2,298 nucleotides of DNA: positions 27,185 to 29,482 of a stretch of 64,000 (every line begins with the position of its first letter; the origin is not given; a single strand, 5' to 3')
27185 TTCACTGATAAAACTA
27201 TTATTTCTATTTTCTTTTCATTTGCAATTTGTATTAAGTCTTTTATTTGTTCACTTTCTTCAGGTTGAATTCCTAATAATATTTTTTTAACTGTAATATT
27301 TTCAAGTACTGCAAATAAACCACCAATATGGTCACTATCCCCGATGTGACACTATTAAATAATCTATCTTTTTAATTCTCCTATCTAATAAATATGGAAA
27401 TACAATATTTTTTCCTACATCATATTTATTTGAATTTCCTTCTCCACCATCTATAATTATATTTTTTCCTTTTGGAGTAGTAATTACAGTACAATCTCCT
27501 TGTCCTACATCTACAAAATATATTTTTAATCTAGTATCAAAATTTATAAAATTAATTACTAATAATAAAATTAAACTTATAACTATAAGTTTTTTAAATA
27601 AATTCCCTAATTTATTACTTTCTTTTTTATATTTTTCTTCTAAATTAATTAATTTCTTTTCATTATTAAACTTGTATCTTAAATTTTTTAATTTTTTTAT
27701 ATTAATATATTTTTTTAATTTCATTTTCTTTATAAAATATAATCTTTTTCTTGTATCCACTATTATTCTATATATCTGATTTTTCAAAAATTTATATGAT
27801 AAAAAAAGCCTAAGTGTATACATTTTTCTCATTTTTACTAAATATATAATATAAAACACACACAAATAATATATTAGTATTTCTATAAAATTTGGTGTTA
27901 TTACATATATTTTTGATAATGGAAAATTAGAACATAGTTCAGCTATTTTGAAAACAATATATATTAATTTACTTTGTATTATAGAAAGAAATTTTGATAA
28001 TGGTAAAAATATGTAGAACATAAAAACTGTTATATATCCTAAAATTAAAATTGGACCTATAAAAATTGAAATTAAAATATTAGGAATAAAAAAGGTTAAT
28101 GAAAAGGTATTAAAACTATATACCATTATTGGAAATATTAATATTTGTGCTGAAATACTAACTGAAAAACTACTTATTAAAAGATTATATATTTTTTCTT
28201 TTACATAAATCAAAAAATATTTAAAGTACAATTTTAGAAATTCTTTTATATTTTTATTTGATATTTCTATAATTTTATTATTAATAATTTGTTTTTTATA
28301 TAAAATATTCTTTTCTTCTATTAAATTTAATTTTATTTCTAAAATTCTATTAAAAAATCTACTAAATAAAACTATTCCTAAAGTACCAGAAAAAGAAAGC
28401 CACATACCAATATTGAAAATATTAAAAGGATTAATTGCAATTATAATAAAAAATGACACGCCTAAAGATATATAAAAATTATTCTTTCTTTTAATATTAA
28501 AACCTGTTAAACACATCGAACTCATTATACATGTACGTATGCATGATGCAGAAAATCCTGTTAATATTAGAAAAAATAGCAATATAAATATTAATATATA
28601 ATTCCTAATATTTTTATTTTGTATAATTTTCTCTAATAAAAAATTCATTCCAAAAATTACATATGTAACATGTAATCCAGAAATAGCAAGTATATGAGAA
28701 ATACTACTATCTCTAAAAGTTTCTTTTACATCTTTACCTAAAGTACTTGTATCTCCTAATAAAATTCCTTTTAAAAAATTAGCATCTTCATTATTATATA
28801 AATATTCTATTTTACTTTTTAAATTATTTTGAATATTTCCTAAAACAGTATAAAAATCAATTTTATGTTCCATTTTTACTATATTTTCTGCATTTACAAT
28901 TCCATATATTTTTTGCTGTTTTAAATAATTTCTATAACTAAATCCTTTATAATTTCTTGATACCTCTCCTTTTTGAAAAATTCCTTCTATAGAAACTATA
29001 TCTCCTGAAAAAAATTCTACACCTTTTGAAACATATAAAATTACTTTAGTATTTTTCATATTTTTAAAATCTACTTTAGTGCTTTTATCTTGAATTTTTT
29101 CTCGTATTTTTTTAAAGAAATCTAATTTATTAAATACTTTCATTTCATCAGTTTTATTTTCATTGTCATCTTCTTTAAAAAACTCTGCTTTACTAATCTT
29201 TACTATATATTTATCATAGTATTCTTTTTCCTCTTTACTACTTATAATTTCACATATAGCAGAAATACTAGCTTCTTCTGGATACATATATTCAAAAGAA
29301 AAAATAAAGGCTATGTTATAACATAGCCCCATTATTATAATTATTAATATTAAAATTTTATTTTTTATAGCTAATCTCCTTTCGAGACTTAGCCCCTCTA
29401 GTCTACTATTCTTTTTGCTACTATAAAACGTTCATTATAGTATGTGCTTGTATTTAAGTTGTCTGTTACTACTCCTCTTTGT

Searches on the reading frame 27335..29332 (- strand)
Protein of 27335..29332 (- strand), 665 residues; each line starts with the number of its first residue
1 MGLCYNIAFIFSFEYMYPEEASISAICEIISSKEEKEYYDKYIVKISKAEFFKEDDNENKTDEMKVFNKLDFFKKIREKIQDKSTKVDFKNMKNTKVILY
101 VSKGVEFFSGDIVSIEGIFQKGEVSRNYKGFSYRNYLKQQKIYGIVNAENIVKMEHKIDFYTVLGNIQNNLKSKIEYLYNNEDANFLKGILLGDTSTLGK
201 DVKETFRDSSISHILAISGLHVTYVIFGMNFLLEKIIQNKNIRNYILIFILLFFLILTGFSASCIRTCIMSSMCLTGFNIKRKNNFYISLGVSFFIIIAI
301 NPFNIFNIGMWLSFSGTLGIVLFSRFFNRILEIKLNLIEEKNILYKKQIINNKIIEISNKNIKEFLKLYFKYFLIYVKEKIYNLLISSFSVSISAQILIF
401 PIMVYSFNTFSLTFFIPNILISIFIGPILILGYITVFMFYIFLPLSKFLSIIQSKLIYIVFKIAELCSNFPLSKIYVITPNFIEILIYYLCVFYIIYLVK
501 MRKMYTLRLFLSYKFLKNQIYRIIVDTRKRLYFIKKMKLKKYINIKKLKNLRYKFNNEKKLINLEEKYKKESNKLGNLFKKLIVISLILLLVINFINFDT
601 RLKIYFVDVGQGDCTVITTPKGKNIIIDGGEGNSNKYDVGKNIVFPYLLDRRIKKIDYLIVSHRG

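Call 62: search_protein_families(library=pfam, proteins=[window:27335-29332:-], max_evalue=0.00001)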
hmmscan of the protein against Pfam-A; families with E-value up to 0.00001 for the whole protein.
window:27335-29332:- (665 aa): 1 family
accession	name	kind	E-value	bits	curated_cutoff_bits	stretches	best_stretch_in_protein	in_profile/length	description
PF03772.21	Competence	-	4.4e-50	171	23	1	190-500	1-268/270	Competence protein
